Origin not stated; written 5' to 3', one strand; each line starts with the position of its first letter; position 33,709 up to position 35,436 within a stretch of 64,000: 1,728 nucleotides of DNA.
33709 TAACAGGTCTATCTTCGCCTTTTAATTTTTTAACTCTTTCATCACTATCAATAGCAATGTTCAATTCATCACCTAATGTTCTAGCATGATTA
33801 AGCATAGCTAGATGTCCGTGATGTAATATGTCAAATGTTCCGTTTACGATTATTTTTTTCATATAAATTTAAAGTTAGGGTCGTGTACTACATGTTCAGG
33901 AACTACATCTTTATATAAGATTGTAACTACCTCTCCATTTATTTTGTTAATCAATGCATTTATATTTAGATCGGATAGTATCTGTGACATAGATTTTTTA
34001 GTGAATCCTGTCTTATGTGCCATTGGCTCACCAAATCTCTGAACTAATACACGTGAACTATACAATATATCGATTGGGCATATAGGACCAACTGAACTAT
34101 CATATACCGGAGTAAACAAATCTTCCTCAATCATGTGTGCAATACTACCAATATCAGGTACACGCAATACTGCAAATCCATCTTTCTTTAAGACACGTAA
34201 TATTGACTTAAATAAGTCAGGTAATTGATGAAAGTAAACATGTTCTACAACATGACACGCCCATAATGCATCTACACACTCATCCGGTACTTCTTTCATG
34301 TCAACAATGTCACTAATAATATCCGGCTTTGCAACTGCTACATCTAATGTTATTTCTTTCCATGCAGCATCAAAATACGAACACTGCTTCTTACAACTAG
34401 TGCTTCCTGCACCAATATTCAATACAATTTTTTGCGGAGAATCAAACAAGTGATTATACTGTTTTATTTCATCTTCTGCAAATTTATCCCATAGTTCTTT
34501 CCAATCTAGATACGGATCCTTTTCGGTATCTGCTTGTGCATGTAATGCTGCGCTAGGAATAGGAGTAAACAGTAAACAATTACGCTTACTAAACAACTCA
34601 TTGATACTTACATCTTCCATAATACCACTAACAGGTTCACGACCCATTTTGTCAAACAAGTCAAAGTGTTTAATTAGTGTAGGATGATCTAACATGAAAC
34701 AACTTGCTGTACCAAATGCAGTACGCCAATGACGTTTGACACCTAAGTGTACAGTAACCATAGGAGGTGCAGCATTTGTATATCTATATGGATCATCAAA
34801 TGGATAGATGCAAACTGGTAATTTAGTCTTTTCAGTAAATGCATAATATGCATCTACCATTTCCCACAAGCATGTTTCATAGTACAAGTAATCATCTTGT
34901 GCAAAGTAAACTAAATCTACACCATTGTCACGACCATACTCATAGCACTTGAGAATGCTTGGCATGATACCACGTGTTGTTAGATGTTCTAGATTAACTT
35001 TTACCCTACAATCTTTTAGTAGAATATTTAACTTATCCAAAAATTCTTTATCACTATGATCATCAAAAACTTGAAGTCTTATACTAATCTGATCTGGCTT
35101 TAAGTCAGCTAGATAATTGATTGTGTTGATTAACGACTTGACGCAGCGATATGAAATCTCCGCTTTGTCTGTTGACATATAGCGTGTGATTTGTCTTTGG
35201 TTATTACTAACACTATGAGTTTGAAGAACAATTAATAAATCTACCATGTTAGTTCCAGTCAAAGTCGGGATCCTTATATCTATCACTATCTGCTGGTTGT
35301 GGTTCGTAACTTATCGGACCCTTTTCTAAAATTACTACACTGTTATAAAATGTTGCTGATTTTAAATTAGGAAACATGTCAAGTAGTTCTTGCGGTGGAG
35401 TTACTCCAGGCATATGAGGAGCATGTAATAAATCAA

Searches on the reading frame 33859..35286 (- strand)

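Call 8: search_protein_families(library=phrogs, proteins=[window:33859-35286:-])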
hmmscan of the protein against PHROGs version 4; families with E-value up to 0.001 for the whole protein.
window:33859-35286:- (475 aa): 1 family
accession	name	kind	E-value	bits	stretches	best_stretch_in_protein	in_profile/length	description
phrog_22502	-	other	0.00043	21.1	1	332-447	133-233/276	methyltransferase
